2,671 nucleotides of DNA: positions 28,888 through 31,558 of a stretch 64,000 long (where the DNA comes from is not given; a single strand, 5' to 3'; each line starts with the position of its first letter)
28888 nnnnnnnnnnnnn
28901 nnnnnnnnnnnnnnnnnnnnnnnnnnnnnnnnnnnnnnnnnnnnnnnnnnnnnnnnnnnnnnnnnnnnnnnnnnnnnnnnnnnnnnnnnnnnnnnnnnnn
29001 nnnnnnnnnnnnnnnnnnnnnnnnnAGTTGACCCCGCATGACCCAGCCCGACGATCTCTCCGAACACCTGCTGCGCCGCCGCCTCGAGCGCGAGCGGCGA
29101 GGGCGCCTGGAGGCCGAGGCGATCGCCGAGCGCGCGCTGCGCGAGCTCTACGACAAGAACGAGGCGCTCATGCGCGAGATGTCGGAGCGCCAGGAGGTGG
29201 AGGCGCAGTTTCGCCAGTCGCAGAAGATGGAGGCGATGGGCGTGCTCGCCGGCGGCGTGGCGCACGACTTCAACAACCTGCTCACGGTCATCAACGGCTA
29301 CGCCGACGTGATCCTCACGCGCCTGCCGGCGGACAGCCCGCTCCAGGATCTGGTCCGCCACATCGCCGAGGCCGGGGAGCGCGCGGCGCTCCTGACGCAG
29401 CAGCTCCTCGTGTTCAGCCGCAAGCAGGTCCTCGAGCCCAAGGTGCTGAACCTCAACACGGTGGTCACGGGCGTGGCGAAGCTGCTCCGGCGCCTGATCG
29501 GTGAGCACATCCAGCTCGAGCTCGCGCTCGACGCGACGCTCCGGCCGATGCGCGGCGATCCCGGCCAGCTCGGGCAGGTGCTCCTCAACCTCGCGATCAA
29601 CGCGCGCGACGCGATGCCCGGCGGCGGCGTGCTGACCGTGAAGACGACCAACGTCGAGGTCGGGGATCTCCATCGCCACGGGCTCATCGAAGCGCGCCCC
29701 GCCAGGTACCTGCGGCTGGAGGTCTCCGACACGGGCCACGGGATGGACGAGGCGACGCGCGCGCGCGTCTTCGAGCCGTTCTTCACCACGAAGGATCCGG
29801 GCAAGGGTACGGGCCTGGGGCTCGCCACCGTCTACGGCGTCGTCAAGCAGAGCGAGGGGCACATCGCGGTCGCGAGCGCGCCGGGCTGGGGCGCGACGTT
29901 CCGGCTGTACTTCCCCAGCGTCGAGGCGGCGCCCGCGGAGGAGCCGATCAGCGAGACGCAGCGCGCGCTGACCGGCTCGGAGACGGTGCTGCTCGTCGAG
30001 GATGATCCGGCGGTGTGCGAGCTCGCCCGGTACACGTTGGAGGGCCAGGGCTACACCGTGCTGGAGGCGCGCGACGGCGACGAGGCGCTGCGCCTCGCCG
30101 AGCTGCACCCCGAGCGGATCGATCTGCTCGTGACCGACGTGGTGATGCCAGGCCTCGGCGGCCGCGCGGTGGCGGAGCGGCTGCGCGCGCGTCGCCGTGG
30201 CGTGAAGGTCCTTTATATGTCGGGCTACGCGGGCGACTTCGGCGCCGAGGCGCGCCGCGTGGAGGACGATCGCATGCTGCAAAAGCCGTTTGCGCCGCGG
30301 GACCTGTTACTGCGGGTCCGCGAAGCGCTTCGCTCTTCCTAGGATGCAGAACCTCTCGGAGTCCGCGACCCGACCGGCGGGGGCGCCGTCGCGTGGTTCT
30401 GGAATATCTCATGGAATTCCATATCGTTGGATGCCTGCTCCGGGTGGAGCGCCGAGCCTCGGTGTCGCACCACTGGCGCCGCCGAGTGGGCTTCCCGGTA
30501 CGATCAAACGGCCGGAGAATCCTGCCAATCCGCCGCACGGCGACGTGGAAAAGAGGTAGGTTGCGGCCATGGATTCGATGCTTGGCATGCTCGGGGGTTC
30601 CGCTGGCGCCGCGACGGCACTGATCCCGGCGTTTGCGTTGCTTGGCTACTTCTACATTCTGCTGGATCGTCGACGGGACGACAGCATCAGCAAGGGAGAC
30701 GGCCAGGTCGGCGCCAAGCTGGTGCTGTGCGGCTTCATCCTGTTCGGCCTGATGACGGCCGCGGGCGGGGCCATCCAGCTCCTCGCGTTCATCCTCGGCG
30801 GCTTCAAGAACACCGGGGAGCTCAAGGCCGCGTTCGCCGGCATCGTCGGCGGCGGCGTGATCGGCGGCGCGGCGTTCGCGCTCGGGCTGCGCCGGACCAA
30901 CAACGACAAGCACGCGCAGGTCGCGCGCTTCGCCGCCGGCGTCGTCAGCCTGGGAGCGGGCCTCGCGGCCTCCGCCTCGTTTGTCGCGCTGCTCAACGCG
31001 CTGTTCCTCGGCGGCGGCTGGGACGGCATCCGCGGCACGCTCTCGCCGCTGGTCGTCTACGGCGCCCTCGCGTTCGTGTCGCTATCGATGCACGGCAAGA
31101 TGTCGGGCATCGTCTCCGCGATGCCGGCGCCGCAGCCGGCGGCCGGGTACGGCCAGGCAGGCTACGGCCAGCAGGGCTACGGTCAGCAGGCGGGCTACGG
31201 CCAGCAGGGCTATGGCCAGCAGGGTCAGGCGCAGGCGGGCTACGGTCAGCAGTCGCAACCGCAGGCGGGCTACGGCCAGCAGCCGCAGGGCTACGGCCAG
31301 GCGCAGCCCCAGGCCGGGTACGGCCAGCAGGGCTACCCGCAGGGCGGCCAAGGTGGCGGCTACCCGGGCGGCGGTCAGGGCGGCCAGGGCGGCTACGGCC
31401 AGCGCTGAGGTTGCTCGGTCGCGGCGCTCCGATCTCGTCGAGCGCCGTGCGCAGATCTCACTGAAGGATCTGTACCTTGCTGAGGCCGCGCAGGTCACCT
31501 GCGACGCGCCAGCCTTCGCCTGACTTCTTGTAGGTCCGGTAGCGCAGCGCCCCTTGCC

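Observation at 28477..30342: H-NOX / hybrid histidine kinase pair placed directly downstream of the T2SS operon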

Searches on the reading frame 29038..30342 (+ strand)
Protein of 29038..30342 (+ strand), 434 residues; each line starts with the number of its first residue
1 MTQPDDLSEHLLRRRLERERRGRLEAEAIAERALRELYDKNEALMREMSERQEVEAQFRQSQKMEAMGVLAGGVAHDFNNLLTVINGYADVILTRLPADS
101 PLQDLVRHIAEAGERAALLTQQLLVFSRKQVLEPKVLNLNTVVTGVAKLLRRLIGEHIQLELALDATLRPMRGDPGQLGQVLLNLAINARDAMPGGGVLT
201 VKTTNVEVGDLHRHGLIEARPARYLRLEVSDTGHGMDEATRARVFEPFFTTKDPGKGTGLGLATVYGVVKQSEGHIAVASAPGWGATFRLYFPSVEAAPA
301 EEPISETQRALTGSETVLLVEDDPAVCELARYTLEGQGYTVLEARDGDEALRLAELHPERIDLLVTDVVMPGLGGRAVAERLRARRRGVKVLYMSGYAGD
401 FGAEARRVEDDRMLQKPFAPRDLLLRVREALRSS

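Call 3: search_protein_families(library=pfam, proteins=[window:29038-30342:+], max_evalue=0.01)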
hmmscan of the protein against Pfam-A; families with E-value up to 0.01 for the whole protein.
window:29038-30342:+ (434 aa): 4 families
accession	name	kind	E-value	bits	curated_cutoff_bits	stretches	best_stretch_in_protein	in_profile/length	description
PF02518.31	HATPase_c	-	4.7e-20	72.5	26.4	1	173-294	1-109/111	Histidine kinase-, DNA gyrase B-, and HSP90-like ATPase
PF00072.30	Response_reg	-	2.1e-19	70.2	30.2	1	317-427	1-110/111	Response regulator receiver domain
PF00512.31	HisKA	-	2e-08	34.6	26.9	1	70-130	5-64/66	His Kinase A (phospho-acceptor) domain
PF10090.15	HPTransfase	-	0.0035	17.5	22.9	1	175-204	29-58/123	Histidine phosphotransferase C-terminal domain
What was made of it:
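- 29038..30342 (+): Hybrid histidine kinase, 434 aa, with no TM segment and no sensor domain. It is the predicted H-NOX-regulated partner (HnoK/HqsK-like, with a CckA-like core). Pfam HisKA, HATPase_c and Response_reg (call 3).
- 29263..29265 (+): Codon of His76, the phospho-accepting histidine (H-box AHDFNN). Lies within the Pfam HisKA match (call 3).
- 29986..30318 (+): C-terminal receiver domain. Asp367 (30136-30138) is the predicted phospho-acceptor. E321/D322 and K416 are present; S395 is near-invariant. Pfam Response_reg E 2.1e-19 (call 3).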

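Call 4: search_protein_families(library=ncbifam, proteins=[window:29038-30342:+], max_evalue=0.01)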
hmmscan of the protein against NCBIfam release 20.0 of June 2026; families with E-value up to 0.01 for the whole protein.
window:29038-30342:+ (434 aa): 131 families (the best 25 are shown)
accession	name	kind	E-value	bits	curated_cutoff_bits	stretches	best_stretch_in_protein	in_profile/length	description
NF046020.1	HisKinCckABruc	equivalog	2e-118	396.5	1000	1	17-431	430-867/868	cell cycle histidine kinase CckA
NF010076.0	PRK13557.1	subfamily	5.8e-110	368.3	631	1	47-432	143-534/540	histidine kinase famiy protein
NF046026.1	HisKinCckACaul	equivalog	2.5e-102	343.2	1000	1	18-432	247-677/678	cell cycle histidine kinase CckA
NF010411.0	PRK13837.1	equivalog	1.1e-83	281.7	647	1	45-433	428-814/828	two-component system VirA-like sensor kinase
NF052574.1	HisKinEspCMyxo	equivalog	4.6e-52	177.2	1200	1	43-432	393-784/785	serine histidine kinase EspC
NF008468.0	PRK11360.1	equivalog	1.1e-49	169.4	646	1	45-296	374-610/616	two-component system sensor histidine kinase AtoS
NF052573.1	HisKinEspAMyxo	equivalog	7.2e-44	150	1400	1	45-398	362-716/755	serine histidine kinase EspA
NF007688.0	PRK10364.1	equivalog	7.9e-44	150.1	479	1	47-294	220-451/460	two-component system sensor histidine kinase ZraS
NF047466.1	hybrid_RR_LvrB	exception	1.2e-39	136.6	500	1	31-294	117-376/377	hybrid histidine kinase/response regulator LvrB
TIGR02956.1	TMAO_torS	equivalog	1.6e-31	109.3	676.5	1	28-388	428-773/967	TMAO reductase system sensor histidine kinase/response regulator TorS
NF038348.1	T2SS_HK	subfamily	4.6e-27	94.7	450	2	174-293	468-572/574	histidine kinase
NF008302.0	PRK11091.1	equivalog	1.2e-24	86.5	838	1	128-387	347-596/779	aerobic respiration two-component sensor histidine kinase ArcB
NF046044.1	PnpS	equivalog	1.4e-24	86.9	400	1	72-293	175-390/390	two-component system histidine kinase PnpS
NF008293.1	PRK11073.1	equivalog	8.2e-24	84.5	240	1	45-293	108-346/349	nitrogen regulation protein NR(II)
NF041777.1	sens_FixL_Rhizob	equivalog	1e-21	77.2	850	1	51-295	246-482/485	sensor protein FixL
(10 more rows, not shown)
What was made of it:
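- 29038..30342 (+): NCBIfam best hits are CckA-like, all below the curated cutoffs (call 4).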

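Call 27: search_protein_families(library=pfam, alignment_id=A2, max_evalue=0.0001)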
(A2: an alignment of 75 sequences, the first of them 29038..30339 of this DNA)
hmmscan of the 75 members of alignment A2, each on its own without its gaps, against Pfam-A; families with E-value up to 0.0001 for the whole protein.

A. member 1, window:29038-30339:+ (434 aa): 3 families
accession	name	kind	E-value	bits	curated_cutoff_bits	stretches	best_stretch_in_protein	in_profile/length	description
PF02518.31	HATPase_c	-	4.7e-20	72.5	26.4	1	173-294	1-109/111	Histidine kinase-, DNA gyrase B-, and HSP90-like ATPase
PF00072.30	Response_reg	-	2.1e-19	70.2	30.2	1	317-427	1-110/111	Response regulator receiver domain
PF00512.31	HisKA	-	2e-08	34.6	26.9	1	70-130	5-64/66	His Kinase A (phospho-acceptor) domain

B. families by the number of members that match (of 75 scanned): 22 families
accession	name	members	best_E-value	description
PF13185.12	GAF_2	68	1.2e-41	GAF domain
PF00990.26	GGDEF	42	9.8e-48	Diguanylate cyclase, GGDEF domain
PF00563.25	EAL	40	4.5e-80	EAL domain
PF01590.32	GAF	38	1.9e-36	GAF domain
PF02518.31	HATPase_c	29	6.6e-33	Histidine kinase-, DNA gyrase B-, and HSP90-like ATPase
PF00512.31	HisKA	27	6e-25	His Kinase A (phospho-acceptor) domain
PF00072.30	Response_reg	16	8.4e-53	Response regulator receiver domain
PF14215.12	bHLH-MYC_N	14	3.9e-07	bHLH-MYC and R2R3-MYB transcription factors N-terminal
PF22922.2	GAF_NLP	7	1.3e-05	NLP protein GAF domain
PF00989.32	PAS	5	4.7e-33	PAS fold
PF01627.28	Hpt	5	6e-13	Hpt domain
PF08448.16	PAS_4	4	7.3e-35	PAS fold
PF13492.12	GAF_3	4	2.6e-24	GAF domain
PF13426.13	PAS_9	4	2.9e-22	PAS domain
PF08447.18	PAS_3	3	3.7e-26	PAS fold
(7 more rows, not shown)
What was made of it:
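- Closest known: H-NOX / HaCE pairs. Same: In this H-NOX clade most partners are of this kind: 42 of 75 have GGDEF and 40 of 75 have EAL, usually after a GAF domain (call 27).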

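Call 48: find_homologous_proteins(query=window:29038-30342:+, max_evalue=1e-20)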
Query window:29038-30342:+ (434 aa): 8000 proteins with E <= 1e-20 among 8000 candidates; the best 120 are listed.
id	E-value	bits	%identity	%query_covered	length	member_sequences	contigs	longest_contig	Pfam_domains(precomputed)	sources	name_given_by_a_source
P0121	5.2e-277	936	100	100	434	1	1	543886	PF02518.32,PF00512.32,PF00072.31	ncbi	ncbi:MAG: response regulator [Kofleriaceae bacterium]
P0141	3.7e-196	670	73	100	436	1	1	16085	PF02518.32,PF00512.32,PF00072.31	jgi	jgi:two-component system, cell cycle sensor histidine kinase and response regulator CckA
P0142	5.1e-178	610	69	99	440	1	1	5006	PF02518.32,PF00512.32,PF00072.31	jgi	jgi:signal transduction histidine kinase/CheY-like chemotaxis protein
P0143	6.1e-175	600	68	94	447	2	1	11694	PF02518.32,PF00512.32,PF00072.31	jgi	jgi:two-component system, cell cycle sensor histidine kinase and response regulator CckA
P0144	1.2e-174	599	69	94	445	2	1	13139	PF02518.32,PF00512.32,PF00072.31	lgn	-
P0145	2.1e-172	592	69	94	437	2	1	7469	PF02518.32,PF00512.32,PF00072.31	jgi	jgi:two-component system, cell cycle sensor histidine kinase and response regulator CckA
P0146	1.6e-170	586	69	94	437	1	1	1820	PF02518.32,PF00512.32,PF00072.31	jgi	-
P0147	6.8e-170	583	67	98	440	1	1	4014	PF02518.32,PF00512.32,PF00072.31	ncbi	-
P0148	7.5e-169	580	67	94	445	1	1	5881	PF02518.32,PF00512.32,PF00072.31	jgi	jgi:two-component system, cell cycle sensor histidine kinase and response regulator CckA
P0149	4.1e-166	571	68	95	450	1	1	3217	PF02518.32,PF00512.32,PF00072.31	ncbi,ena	-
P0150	1.8e-165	569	67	98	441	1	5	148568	PF02518.32,PF00512.32,PF00072.31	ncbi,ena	-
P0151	2.6e-161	555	65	94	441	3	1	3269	PF02518.32,PF00512.32,PF00072.31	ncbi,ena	-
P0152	8.6e-149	514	-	-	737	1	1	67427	PF10090.16,PF13188.14,PF02518.32,PF00512.32,PF00072.31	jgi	jgi:PAS domain S-box-containing protein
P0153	1.5e-139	484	60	89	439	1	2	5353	PF02518.32,PF00512.32,PF00072.31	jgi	jgi:signal transduction histidine kinase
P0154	1.3e-138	480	55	96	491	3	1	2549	PF13426.14,PF13188.14,PF08448.17,PF02518.32,PF00512.32,PF00989.32,PF00072.31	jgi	jgi:two-component system cell cycle sensor histidine kinase/response regulator CckA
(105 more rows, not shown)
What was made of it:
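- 29038..30342 (+): Orthologues of 65-73% identity have the same ~440-aa architecture (call 48).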

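Call 49: find_encoding_contigs(protein=P0141, flank=10000, max_places=2)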
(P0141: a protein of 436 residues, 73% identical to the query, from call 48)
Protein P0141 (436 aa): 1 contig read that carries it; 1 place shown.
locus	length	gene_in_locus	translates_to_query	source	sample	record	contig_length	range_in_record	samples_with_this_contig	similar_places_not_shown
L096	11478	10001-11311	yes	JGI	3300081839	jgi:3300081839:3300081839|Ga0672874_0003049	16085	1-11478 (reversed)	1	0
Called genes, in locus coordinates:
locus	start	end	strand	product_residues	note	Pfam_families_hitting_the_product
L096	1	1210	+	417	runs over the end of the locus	PF28597:T2SSF_N, PF00482:T2SSF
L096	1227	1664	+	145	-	PF07963:N_methyl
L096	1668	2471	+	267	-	-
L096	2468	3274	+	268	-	PF07963:N_methyl (weak)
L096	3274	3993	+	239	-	PF07963:N_methyl, PF11612:T2SSJ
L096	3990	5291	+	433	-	PF21687:T2SSK_1st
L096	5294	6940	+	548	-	PF11104:PilM_2, PF06723:MreB_Mbl (faint), PF14450:FtsA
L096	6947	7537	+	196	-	PF04612:T2SSM (weak)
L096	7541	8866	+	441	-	-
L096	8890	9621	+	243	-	PF13489:Methyltransf_23, PF08241:Methyltransf_11, PF08242:Methyltransf_12, PF13649:Methyltransf_25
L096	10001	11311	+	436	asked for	PF00512:HisKA, PF02518:HATPase_c, PF00072:Response_reg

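Call 50: find_encoding_contigs(protein=P0150, flank=10000, max_places=2)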
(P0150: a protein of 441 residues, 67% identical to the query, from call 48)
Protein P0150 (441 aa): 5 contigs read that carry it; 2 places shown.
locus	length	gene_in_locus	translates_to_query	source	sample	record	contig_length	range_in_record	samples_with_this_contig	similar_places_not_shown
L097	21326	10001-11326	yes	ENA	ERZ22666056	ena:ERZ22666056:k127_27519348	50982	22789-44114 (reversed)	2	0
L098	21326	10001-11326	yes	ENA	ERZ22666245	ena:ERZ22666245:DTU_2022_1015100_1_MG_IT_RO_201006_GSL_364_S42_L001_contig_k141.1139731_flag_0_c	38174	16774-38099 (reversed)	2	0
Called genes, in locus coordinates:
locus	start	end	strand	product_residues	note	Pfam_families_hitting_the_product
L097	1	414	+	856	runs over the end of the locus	-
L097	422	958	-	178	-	-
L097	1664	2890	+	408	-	PF20030:bpMoxR, PF07728:AAA_5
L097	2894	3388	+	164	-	PF19921:bpX5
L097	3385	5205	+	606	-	-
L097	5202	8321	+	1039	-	PF19922:bpX6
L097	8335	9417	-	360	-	PF24681:Kelch_KLHDC2_KLHL20_DRC7, PF25210:Kelch_FKB95 (weak), PF01344:Kelch_1, PF24996:NANM (weak), PF25210:Kelch_FKB95, PF13964:Beta-prop_Calicin (weak), PF24981:Beta-prop_ATRN-LZTR1, PF24681:Kelch_KLHDC2_KLHL20_DRC7 (weak), +2 more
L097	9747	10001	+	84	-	-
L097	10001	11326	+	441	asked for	PF00512:HisKA, PF02518:HATPase_c, PF00072:Response_reg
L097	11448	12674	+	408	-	PF00355:Rieske, PF00848:Ring_hydroxyl_A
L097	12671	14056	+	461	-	PF00324:AA_permease, PF13520:AA_permease_2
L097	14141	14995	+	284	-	-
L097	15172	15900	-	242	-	-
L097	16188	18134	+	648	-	-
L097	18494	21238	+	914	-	-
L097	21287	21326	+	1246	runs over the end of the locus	-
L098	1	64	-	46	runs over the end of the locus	?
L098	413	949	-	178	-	-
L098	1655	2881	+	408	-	PF20030:bpMoxR, PF07728:AAA_5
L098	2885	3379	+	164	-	PF19921:bpX5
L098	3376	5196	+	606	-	-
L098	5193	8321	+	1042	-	PF19922:bpX6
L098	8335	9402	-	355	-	PF25210:Kelch_FKB95 (weak), PF24681:Kelch_KLHDC2_KLHL20_DRC7, PF01344:Kelch_1, PF24996:NANM (weak), PF25210:Kelch_FKB95, PF13964:Beta-prop_Calicin (weak), PF24981:Beta-prop_ATRN-LZTR1, PF24681:Kelch_KLHDC2_KLHL20_DRC7 (weak), +2 more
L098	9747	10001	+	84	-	-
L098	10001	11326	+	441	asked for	PF00512:HisKA, PF02518:HATPase_c, PF00072:Response_reg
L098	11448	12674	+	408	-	PF00355:Rieske, PF00848:Ring_hydroxyl_A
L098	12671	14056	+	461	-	PF00324:AA_permease, PF13520:AA_permease_2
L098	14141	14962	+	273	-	-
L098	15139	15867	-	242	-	-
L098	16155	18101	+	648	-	-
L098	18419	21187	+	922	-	PF03486:HI0933_like (faint), PF00037:Fer4 (weak), PF12838:Fer4_7, PF13187:Fer4_9, PF13237:Fer4_10 (weak), PF00890:FAD_binding_2 (weak), PF07992:Pyr_redox_2, PF13738:Pyr_redox_3, +11 more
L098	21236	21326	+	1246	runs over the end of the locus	-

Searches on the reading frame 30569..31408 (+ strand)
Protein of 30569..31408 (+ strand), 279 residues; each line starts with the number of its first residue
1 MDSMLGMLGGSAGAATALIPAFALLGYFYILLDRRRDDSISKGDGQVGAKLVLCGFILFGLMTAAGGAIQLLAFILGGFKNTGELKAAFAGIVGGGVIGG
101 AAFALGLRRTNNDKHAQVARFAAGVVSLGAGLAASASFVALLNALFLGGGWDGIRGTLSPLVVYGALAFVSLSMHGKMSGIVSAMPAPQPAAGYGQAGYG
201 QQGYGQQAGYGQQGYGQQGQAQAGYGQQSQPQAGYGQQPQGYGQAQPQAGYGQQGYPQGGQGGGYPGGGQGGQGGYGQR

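Call 3: search_protein_families(library=pfam, proteins=[window:30569-31408:+], max_evalue=0.01)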
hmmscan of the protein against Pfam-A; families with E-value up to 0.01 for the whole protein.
window:30569-31408:+ (279 aa): 0 families

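Call 68: search_protein_families(library=ncbifam, proteins=[window:30569-31408:+], max_evalue=0.00001)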
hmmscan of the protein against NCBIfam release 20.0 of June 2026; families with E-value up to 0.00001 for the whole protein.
window:30569-31408:+ (279 aa): 0 families
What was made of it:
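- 30569..31408 (+): Context: 279-aa hypothetical protein with a Gly/Gln/Tyr-rich tail. It is a conserved neighbour of the kinase in relatives. No Pfam or NCBIfam family (call 3, call 68).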
